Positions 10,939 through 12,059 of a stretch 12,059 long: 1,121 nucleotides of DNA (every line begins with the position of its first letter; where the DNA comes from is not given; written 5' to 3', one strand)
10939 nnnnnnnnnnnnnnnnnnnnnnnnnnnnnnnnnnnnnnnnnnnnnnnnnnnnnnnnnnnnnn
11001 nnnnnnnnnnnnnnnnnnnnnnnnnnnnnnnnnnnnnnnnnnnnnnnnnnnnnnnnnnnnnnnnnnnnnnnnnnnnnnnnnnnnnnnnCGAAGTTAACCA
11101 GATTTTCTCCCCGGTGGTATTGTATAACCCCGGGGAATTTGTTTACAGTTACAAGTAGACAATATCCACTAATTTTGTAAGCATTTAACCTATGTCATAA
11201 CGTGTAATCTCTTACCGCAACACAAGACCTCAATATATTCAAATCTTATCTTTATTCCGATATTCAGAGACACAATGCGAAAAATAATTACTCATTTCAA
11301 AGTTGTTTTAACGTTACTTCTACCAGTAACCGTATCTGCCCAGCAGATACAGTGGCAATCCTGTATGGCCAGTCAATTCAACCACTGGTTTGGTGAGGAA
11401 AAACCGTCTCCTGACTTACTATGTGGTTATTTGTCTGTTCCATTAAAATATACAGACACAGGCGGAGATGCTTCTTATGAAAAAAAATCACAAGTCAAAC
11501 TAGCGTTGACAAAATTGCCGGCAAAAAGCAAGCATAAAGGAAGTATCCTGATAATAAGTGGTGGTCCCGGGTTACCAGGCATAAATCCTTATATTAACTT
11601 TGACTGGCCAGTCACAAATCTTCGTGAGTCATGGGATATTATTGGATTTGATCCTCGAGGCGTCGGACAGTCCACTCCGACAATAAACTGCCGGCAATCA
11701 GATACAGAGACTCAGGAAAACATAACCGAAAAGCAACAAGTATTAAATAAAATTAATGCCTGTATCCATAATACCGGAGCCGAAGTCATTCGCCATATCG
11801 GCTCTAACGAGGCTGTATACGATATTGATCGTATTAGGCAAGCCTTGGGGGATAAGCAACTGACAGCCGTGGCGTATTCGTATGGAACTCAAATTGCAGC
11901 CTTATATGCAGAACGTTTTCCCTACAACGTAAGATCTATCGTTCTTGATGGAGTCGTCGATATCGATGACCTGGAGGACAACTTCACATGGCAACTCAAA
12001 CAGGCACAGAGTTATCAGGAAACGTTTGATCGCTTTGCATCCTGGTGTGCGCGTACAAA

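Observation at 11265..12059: Uncharacterised secreted S33-like alpha/beta-hydrolase immediately downstream of ompT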

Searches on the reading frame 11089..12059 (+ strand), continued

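Call 28: get_annotated_region(hit=H41, flank=6000)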
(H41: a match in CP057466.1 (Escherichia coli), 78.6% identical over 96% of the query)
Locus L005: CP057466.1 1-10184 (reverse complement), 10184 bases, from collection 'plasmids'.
description: Escherichia coli strain RHB25-C23 plasmid pRHB25-C23_2, complete sequence
organism: Escherichia coli (NCBI taxid 562)
taxonomy: Bacteria; Pseudomonadota; Gammaproteobacteria; Enterobacterales; Enterobacteriaceae; Escherichia; Escherichia coli
host: -; source: culture,Pooled cattle faecal samples collected from floor of farm; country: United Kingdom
typing (MOB-suite, as given by PLSDB): non-mobilizable; replicon IncFIA,IncFIB,IncFIC,rep_cluster_2244; mating-pair formation MPF_F
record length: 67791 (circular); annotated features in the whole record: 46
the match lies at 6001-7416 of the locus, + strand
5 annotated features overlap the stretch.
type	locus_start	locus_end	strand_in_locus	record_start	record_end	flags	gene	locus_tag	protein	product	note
CDS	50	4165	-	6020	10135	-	-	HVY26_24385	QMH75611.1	autotransporter outer membrane beta-barrel domain-containing protein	-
CDS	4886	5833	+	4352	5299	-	ompP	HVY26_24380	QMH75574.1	omptin family outer membrane protease OmpP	-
CDS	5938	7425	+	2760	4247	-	-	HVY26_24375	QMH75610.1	alpha/beta hydrolase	-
CDS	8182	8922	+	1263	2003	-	-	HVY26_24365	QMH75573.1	site-specific integrase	-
CDS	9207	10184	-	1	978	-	-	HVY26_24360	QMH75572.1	replication initiation protein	-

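Call 30: get_annotated_region(hit=H66, flank=8000)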
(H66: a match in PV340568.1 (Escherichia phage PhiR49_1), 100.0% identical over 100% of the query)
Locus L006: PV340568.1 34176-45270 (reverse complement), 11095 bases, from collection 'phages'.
description: Escherichia phage PhiR49_1, complete genome.
organism: Escherichia phage PhiR49_1 (NCBI taxid 3416490)
taxonomy: Viruses
host: Escherichia coli ECOR13; source: -; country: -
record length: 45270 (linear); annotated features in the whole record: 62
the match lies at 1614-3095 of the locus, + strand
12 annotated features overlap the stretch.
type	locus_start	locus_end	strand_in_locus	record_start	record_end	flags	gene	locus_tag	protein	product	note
CDS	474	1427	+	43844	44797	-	-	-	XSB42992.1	protease VII (omptin) precursor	-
CDS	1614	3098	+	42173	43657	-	-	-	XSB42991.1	hypothetical protein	-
CDS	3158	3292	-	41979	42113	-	-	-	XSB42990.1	hypothetical protein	-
CDS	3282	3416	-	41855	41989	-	-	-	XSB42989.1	tail fiber assembly protein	tail fiber, tail fiber assembly protein Tfa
CDS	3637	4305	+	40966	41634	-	-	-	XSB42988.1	hypothetical protein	putative uncharacterized protein YbcY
CDS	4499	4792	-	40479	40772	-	-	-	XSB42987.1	hypothetical protein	-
CDS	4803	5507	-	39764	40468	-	-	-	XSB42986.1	hypothetical protein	tail fiber protein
CDS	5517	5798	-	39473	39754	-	-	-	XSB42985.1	hypothetical protein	-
CDS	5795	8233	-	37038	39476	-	-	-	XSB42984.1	side tail fiber protein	tail fiber, side tail fiber protein Stf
CDS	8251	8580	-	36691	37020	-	-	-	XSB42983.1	Lom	host-cell envelope protein Lom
CDS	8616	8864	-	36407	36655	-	-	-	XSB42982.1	Lom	host-cell envelope protein Lom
CDS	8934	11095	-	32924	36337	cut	-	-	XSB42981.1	tail tip host specificity protein J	tail tip, host specificity protein J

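Call 31: get_annotated_region(hit=H55, flank=6000)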
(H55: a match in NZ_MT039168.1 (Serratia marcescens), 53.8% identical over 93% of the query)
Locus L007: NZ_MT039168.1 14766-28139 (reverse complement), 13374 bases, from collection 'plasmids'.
description: Serratia marcescens strain AGR_1573 plasmid unnamed1, complete sequence
organism: Serratia marcescens (NCBI taxid 615)
taxonomy: Bacteria; Pseudomonadota; Gammaproteobacteria; Enterobacterales; Yersiniaceae; Serratia; Serratia marcescens
host: -; source: -; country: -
typing (MOB-suite, as given by PLSDB): mobilizable; replicon IncI1; relaxase MOBF
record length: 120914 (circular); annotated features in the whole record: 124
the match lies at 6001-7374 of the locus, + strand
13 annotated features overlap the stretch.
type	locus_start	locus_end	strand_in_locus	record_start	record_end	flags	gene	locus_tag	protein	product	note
CDS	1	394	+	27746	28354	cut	-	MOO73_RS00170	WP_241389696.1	hypothetical protein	-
CDS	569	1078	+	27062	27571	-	-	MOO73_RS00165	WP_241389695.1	site-specific integrase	GO:0015074 - DNA integration [Evidence IEA]; GO:0006310 - DNA recombination [Evidence IEA]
CDS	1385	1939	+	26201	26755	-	-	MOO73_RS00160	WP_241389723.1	recombinase family protein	GO:0006310 - DNA recombination [Evidence IEA]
CDS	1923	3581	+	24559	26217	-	-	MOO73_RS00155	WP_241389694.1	IS481 family transposase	-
CDS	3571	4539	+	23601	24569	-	-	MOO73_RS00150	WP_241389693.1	AAA family ATPase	-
CDS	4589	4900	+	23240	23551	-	-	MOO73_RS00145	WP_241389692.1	hypothetical protein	-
CDS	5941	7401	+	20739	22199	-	-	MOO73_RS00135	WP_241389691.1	alpha/beta fold hydrolase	-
CDS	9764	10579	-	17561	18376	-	-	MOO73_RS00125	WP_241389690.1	hypothetical protein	-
CDS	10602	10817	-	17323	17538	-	-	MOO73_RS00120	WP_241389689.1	hypothetical protein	-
CDS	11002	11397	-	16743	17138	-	-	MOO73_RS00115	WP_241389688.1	DUF4354 family protein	-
CDS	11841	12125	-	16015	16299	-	-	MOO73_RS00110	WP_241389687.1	hypothetical protein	-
CDS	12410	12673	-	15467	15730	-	-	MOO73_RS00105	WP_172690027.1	hypothetical protein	-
CDS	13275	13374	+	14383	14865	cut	-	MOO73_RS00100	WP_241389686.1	hypothetical protein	-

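Call 36: find_encoding_contigs(protein=P0014, flank=6000, max_places=3)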
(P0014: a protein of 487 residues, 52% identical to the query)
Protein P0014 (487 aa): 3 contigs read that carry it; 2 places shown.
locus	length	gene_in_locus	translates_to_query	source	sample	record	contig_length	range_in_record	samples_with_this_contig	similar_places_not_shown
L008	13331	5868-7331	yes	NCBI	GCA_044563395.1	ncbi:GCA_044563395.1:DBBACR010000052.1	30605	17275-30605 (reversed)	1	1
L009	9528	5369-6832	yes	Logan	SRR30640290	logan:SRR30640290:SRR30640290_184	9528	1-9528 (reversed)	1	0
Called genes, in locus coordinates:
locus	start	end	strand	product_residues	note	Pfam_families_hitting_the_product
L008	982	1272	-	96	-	-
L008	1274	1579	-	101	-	PF01845:CcdB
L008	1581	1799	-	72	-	PF07362:CcdA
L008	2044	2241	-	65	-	-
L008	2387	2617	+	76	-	PF04014:MazE_antitoxin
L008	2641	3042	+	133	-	PF01850:PIN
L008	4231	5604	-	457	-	PF01979:Amidohydro_1, PF07969:Amidohydro_3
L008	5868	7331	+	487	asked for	PF00561:Abhydrolase_1, PF12697:Abhydrolase_6 (faint), PF08386:Abhydrolase_4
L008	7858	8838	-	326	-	PF24223:MrpH_C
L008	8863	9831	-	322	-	PF24223:MrpH_C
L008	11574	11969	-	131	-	PF27278:YuaE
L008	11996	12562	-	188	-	PF00419:Fimbrial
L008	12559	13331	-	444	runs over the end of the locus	PF01346:FKBP_N, PF00254:FKBP_C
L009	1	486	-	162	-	?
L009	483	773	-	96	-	-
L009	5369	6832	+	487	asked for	PF00561:Abhydrolase_1, PF12697:Abhydrolase_6 (faint), PF08386:Abhydrolase_4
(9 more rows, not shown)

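Call 37: get_annotated_region(hit=H37, flank=6000)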
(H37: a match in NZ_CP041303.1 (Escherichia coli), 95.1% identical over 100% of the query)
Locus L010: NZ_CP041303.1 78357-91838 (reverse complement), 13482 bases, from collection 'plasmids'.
description: Escherichia coli strain MSHS 133 plasmid pCys-11, complete sequence
organism: Escherichia coli (NCBI taxid 562)
taxonomy: Bacteria; Pseudomonadota; Gammaproteobacteria; Enterobacterales; Enterobacteriaceae; Escherichia; Escherichia coli
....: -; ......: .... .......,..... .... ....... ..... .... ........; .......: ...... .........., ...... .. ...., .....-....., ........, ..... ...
typing (MOB-suite, as given by PLSDB): conjugative; replicon IncFIA,IncFIB,IncFIC,rep_cluster_2244; relaxase MOBF; mating-pair formation MPF_F
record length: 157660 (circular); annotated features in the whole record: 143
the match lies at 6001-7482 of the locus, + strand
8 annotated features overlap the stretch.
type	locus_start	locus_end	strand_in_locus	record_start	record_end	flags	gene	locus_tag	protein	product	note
CDS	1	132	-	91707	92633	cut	-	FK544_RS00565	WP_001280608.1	hypothetical protein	-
CDS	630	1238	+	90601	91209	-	-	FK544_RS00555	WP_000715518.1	hypothetical protein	-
CDS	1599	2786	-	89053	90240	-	-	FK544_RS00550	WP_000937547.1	IS91 family transposase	-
CDS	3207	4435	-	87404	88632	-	-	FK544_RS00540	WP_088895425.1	IS3-like element IS2 family transposase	GO:0006313 - DNA transposition [Evidence IEA]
CDS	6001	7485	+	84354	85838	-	-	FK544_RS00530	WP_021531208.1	alpha/beta hydrolase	-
CDS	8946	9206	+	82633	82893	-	-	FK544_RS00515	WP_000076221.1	hypothetical protein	-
predicted_resistance_gene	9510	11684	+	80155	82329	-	iroN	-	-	siderophore salmochelin receptor IroN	predicted by amrfinderplus; class ; identity 98.34%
predicted_resistance_gene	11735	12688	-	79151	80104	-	iroE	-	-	catecholate siderophore esterase IroE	predicted by amrfinderplus; class ; identity 99.69%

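Call 38: find_encoding_contigs(protein=P0003, flank=6000, max_places=2)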
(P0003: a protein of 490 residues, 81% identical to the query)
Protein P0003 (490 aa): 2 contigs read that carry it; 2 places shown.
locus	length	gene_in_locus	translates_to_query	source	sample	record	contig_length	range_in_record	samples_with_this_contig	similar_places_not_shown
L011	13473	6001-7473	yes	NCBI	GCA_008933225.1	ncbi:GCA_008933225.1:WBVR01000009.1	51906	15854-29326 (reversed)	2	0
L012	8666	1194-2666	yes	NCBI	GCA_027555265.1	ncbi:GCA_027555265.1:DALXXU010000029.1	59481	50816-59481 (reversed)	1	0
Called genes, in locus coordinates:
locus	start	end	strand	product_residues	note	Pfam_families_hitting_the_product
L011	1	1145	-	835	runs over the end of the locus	PF13954:PapC_N, PF00577:Usher, PF13953:PapC_C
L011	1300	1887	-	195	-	PF00419:Fimbrial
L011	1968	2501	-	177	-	PF00419:Fimbrial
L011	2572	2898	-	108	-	PF03333:PapB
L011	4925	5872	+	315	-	PF01278:Omptin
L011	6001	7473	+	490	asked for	PF00561:Abhydrolase_1, PF08386:Abhydrolase_4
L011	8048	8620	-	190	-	-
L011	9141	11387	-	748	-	PF03212:Pertactin, PF18883:AC_1, PF03797:Autotransporter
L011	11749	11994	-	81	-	PF03333:PapB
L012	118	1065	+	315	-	PF01278:Omptin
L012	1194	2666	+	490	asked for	PF00561:Abhydrolase_1, PF08386:Abhydrolase_4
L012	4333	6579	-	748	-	PF03212:Pertactin, PF18883:AC_1, PF03797:Autotransporter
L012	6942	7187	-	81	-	PF03333:PapB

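Call 39: find_encoding_contigs(protein=P0007, flank=6000, max_places=2)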
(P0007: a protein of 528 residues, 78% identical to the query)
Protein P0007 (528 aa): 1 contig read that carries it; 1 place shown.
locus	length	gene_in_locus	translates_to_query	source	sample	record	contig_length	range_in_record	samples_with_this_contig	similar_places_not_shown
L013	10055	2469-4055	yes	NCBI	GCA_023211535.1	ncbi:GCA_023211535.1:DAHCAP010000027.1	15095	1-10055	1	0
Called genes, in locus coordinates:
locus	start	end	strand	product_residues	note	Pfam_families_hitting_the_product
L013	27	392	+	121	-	-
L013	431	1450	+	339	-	PF04393:DUF535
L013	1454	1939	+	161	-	PF03968:LptD_N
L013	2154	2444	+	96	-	PF06069:PerC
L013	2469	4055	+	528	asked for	PF00561:Abhydrolase_1, PF08386:Abhydrolase_4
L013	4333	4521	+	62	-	-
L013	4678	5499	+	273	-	PF01522:Polysacc_deac_1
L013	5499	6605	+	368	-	PF13477:Glyco_trans_4_2 (weak), PF13439:Glyco_transf_4, PF13579:Glyco_trans_4_4, PF20706:GT4-conflict, PF00534:Glycos_transf_1, PF13692:Glyco_trans_1_4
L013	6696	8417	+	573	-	PF00884:Sulfatase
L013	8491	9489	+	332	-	PF03279:Lip_A_acyltrans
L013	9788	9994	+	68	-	PF01848:HOK_GEF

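Call 53: find_related_loci(query=A2, collection=genome_contigs, flank=5000)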
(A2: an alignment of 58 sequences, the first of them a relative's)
Query A2 (494 aa) in genome_contigs; peptide patterns used: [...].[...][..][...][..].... (x = any residue, [..] = any of these).
600 stretches matched a pattern (row limit reached: there are more); 598 encode a relative of the query (tblastn E <= 1e-3); the best 80 are kept; 80 distinct loci.
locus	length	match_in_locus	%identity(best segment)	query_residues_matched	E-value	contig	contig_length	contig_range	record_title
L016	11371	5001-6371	45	25-479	3e-128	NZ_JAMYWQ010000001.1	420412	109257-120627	Serratia nevei strain 9rpt1 Serratia_9rpt1_Spades_trim_contig_1, whole genome shotgun sequence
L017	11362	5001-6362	33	22-474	2e-71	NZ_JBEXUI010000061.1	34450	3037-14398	Nocardia sp. NPDC005998 NPDC005998_286_C5.ctg-0061, whole genome shotgun sequence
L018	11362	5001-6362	33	23-475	1e-70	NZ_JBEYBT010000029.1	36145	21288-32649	Nocardia sp. NPDC019395 NPDC019395_91_H9.ctg-0029, whole genome shotgun sequence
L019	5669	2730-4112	30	22-475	2e-70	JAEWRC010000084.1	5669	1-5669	MAG: Actinomycetes bacterium isolate OH_SBrB_42 k127_515444, whole genome shotgun sequence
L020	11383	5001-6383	33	23-478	7e-70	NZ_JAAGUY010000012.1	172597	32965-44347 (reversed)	Nocardia cyriacigeorgica strain CNM20110648 20110648S_12, whole genome shotgun sequence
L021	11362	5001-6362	32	23-475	5e-68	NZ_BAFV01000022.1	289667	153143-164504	Nocardia carnea NBRC 14403, whole genome shotgun sequence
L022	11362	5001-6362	32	23-475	2e-67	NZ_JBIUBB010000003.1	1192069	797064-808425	Nocardia sp. NPDC052316 NPDC052316_410_G4.ctg-0003, whole genome shotgun sequence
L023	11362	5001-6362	30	23-475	2e-66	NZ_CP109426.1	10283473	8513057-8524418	Nocardia sp. NBC_01499 chromosome, complete genome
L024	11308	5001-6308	33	46-475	1e-66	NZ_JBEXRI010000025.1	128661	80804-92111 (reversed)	Streptomyces sp. NPDC006320 NPDC006320_281_A5.ctg-0025, whole genome shotgun sequence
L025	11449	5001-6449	31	23-475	5e-65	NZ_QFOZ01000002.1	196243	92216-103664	MAG: Lawsonella clevelandensis isolate S2_006_000_R1_57 S2_006_000_R1_scaffold_15, whole genome shotgun sequence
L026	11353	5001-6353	32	23-474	7e-65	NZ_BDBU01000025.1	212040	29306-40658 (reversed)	Nocardia jejuensis NBRC 103114, whole genome shotgun sequence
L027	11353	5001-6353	32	22-475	1e-64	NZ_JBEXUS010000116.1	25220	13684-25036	Nocardia sp. NPDC005978 NPDC005978_279_B11.ctg-0116, whole genome shotgun sequence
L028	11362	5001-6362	31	23-475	2e-64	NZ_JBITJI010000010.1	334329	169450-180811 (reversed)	Nocardia sp. NPDC050175 NPDC050175_134_E4.ctg-0010, whole genome shotgun sequence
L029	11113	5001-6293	32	50-475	4e-64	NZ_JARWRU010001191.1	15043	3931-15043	Nocardia farcinica strain 21131357 21131357.N.farcinica_ctg_1191, whole genome shotgun sequence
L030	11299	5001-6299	32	50-475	7e-64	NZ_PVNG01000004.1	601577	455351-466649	Nonomuraea fuscirosea strain CGMCC 4.7104 Ga0171605_104, whole genome shotgun sequence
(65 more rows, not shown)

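Call 56: list_cluster_members(proteins=[L014:3375-4859:+, P0001])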
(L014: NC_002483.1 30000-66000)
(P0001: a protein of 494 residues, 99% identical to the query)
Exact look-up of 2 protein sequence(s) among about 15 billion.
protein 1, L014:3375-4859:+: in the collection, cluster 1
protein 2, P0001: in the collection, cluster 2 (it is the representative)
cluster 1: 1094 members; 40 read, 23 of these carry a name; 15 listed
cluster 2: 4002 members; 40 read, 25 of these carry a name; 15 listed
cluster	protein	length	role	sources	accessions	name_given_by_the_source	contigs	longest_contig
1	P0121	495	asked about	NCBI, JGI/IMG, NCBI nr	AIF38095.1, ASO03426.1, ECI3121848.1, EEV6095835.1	alpha/beta hydrolase [Escherichia coli] | pimeloyl-ACP methyl ester carboxylesterase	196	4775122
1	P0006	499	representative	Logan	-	-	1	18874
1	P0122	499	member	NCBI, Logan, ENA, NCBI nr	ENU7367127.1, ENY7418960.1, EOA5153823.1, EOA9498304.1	alpha/beta hydrolase [Escherichia coli]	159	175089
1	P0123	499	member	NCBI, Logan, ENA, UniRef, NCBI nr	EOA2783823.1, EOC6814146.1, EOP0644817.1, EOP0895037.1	alpha/beta hydrolase [Escherichia coli] | alpha/beta hydrolase n=1 Tax=Escherichia coli TaxID=562 RepID=UPI0010B5BD86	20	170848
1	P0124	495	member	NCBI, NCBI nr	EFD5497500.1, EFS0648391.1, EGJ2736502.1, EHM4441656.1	TPA: alpha/beta hydrolase [Escherichia coli] | alpha/beta hydrolase [Escherichia coli]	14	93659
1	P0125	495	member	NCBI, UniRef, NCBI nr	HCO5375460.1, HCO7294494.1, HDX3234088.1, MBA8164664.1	TPA: alpha/beta hydrolase [Escherichia coli] | alpha/beta hydrolase n=1 Tax=Escherichia coli TaxID=562 RepID=UPI000BF92160 | alpha/beta hydrolase [Escherichia coli]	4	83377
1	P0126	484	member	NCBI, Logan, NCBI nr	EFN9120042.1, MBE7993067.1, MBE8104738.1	alpha/beta hydrolase [Escherichia coli]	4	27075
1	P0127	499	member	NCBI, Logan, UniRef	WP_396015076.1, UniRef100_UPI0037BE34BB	alpha/beta hydrolase [Escherichia coli] | alpha/beta hydrolase n=1 Tax=Escherichia coli TaxID=562 RepID=UPI0037BE34BB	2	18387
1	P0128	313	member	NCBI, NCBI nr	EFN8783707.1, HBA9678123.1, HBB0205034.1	TPA: alpha/beta hydrolase, partial [Escherichia coli] | alpha/beta hydrolase [Escherichia coli]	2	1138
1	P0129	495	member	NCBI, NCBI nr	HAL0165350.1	TPA: alpha/beta hydrolase [Escherichia coli] | alpha/beta hydrolase [Escherichia coli]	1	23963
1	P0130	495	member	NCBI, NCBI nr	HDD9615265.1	TPA: alpha/beta hydrolase [Escherichia coli] | alpha/beta hydrolase [Escherichia coli]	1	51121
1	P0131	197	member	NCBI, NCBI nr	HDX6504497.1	TPA: alpha/beta hydrolase, partial [Escherichia coli] | alpha/beta hydrolase [Escherichia coli]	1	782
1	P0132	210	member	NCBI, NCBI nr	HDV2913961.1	TPA: alpha/beta fold hydrolase, partial [Escherichia coli] | alpha/beta fold hydrolase [Escherichia coli]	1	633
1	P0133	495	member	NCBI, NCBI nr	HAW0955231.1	TPA: alpha/beta hydrolase [Escherichia coli] | alpha/beta hydrolase [Escherichia coli]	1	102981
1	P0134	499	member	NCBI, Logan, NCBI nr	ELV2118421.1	alpha/beta hydrolase [Escherichia coli]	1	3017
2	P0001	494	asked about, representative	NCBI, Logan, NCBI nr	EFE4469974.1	alpha/beta hydrolase [Escherichia coli]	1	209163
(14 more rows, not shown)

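Call 57: predict_structure(alignment_id=A2)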
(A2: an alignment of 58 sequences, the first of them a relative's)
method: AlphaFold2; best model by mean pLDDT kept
length: 494 residues; sequences in the alignment: 58
mean_pLDDT: 91.1   pTM: 0.91
mean pLDDT of the five models: 91.1, 90.4, 89.7, 89.5, 89.5
residues with pLDDT >= 90: 389; 70-90: 69; 50-70: 30; < 50: 6
segments of 3 or more residues with pLDDT < 50: 491-494
pLDDT, mean of each block of 10 residues (from residue 1): 54 62 95 94 93 95 68 93 97 95 82 95 98 97 80 94 97 96 98 98 96 94 96 88 97 98 98 98 98 96 97 96 98 96 84 95 91 95 90 92 89 77 97 95 95 90 94 92 84 40
secondary structure, 60 per line:
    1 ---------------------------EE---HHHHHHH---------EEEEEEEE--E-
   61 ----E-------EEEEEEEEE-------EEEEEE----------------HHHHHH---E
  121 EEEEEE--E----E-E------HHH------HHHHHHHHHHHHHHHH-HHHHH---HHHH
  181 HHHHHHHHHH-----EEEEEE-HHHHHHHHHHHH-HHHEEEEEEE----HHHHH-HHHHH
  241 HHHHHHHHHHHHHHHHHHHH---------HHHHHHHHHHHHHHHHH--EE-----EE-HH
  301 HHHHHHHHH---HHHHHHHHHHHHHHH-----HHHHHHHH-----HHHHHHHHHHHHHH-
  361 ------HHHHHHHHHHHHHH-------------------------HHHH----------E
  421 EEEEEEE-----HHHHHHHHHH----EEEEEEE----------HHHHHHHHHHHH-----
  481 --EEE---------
elements in order: H33-39 E49-56 E73-81 E89-94 H111-116 E120-126 H152-167 H169-173 H177-190 E196-201 H203-214 E219-225 H230-234 H236-260 H270-286 H299-309 H313-327 H333-340 H346-359 H367-380 H406-409 E420-427 H433-442 E447-453 H464-475 E483-485
